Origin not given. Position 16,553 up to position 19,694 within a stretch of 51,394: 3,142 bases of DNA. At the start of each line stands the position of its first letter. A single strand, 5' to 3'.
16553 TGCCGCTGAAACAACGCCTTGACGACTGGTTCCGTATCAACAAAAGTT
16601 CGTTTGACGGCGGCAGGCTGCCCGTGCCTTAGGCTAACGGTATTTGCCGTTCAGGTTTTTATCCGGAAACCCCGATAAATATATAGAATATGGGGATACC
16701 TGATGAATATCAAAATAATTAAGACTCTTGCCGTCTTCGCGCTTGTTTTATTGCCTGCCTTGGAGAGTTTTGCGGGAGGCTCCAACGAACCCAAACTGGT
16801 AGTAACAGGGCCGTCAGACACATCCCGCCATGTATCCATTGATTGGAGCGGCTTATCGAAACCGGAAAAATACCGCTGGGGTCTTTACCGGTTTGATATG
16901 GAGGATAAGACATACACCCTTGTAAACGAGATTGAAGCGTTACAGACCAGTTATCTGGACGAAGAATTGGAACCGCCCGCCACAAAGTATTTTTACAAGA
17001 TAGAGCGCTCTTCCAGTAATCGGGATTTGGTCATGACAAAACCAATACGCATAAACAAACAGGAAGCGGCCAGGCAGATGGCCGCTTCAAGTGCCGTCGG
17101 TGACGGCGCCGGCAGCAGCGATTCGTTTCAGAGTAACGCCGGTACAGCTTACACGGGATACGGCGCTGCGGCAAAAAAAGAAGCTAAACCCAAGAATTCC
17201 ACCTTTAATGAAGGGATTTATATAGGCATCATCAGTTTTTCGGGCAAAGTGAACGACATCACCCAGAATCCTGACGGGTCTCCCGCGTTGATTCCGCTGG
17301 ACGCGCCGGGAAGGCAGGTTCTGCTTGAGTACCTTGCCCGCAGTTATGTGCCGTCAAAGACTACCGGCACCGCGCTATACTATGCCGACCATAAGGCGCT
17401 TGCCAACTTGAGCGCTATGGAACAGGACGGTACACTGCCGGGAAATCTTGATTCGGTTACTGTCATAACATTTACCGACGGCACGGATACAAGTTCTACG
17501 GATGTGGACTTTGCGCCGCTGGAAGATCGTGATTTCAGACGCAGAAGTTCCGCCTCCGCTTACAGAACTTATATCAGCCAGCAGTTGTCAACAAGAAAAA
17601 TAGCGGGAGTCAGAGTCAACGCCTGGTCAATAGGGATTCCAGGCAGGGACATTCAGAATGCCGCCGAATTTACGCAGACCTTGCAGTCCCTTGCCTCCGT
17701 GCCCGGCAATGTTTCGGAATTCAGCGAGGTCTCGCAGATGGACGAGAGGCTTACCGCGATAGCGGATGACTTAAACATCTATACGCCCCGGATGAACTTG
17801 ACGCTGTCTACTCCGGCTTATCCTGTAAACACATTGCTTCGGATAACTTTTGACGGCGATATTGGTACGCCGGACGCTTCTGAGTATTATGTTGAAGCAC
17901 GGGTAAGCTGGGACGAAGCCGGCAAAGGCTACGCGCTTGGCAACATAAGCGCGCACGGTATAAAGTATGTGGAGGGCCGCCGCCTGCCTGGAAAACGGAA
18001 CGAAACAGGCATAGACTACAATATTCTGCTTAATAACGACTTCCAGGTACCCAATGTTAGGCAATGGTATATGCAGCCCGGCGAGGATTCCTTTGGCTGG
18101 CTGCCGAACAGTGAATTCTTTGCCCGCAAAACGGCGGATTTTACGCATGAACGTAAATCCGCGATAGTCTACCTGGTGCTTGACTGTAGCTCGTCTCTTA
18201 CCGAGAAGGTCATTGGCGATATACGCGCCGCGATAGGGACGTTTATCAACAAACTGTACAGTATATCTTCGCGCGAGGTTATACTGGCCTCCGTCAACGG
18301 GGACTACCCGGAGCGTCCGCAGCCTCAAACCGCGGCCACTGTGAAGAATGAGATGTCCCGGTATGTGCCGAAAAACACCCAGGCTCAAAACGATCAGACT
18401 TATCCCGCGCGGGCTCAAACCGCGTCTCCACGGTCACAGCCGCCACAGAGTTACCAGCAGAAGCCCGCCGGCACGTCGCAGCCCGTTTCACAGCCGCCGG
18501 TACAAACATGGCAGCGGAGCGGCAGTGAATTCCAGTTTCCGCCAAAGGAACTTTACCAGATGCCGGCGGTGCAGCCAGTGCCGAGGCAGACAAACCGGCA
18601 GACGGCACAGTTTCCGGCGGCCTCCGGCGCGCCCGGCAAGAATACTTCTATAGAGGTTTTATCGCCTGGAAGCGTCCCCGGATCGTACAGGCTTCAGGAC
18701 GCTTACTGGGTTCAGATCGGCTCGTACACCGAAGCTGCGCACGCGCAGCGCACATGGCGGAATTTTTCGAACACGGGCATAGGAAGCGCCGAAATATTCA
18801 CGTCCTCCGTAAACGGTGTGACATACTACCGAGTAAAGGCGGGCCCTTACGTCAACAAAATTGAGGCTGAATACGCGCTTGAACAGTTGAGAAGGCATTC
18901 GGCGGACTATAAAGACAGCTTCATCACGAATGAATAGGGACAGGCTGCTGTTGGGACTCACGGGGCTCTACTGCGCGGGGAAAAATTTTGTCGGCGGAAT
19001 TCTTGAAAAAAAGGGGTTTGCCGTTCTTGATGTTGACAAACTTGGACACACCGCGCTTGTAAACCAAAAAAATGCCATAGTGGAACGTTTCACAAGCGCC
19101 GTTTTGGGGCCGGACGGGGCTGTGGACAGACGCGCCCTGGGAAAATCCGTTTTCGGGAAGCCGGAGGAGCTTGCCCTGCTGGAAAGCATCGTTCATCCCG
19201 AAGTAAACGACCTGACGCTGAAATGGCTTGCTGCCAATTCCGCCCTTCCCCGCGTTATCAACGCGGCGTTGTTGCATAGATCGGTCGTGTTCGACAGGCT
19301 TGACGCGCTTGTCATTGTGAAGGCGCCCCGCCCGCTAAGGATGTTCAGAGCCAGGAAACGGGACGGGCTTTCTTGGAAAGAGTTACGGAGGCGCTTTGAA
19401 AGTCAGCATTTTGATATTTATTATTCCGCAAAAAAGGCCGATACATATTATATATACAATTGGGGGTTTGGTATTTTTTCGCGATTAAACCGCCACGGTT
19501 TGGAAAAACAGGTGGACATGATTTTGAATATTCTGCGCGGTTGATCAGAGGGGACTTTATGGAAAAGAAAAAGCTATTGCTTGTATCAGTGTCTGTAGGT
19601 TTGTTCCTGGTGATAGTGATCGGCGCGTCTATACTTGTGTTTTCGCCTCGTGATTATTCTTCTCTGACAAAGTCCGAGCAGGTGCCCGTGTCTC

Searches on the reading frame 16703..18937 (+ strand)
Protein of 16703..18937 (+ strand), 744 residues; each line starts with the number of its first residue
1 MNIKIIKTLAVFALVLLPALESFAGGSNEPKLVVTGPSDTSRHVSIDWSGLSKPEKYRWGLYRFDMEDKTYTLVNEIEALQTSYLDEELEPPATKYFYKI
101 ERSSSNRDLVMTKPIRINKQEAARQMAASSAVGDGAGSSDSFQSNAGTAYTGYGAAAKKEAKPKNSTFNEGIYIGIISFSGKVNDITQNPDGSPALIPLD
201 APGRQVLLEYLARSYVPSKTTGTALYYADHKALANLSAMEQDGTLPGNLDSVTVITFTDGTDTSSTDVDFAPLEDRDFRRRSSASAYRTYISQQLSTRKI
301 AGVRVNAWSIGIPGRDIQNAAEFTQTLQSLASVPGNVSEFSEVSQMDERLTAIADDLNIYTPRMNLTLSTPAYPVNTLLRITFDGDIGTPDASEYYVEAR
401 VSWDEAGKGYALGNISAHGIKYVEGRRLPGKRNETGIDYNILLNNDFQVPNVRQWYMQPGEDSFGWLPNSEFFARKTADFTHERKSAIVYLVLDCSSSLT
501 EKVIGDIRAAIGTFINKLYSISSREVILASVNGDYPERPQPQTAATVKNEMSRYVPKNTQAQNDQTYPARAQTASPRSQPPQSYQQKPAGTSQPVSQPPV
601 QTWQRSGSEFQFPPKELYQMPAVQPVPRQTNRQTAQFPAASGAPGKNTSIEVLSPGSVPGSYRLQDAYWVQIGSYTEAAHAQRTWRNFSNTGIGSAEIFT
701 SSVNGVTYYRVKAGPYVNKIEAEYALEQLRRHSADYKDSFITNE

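Call 73: search_protein_families(library=pfam, proteins=[window:16703-18937:+])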
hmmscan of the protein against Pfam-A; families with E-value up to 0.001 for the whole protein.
window:16703-18937:+ (744 aa): 2 families
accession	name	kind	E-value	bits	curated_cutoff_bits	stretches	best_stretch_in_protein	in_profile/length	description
PF05036.18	SPOR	-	1.1e-11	45.3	21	1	666-740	3-74/76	SPOR domain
PF00092.34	VWA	-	0.00043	21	23.8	0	489-534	2-48/174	von Willebrand factor type A domain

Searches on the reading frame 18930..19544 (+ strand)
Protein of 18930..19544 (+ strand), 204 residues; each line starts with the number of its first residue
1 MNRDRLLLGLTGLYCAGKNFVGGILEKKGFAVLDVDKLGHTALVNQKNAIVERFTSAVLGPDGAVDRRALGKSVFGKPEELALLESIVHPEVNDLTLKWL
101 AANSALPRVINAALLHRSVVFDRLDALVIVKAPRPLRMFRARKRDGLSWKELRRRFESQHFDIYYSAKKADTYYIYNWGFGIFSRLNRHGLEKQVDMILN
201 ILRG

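Call 73: search_protein_families(library=pfam, proteins=[window:18930-19544:+])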
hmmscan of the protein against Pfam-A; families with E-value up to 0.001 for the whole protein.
window:18930-19544:+ (204 aa): 1 family
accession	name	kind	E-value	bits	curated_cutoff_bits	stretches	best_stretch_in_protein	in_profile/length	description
PF01121.26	CoaE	-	4e-24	85.7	27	1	7-160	2-159/180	Dephospho-CoA kinase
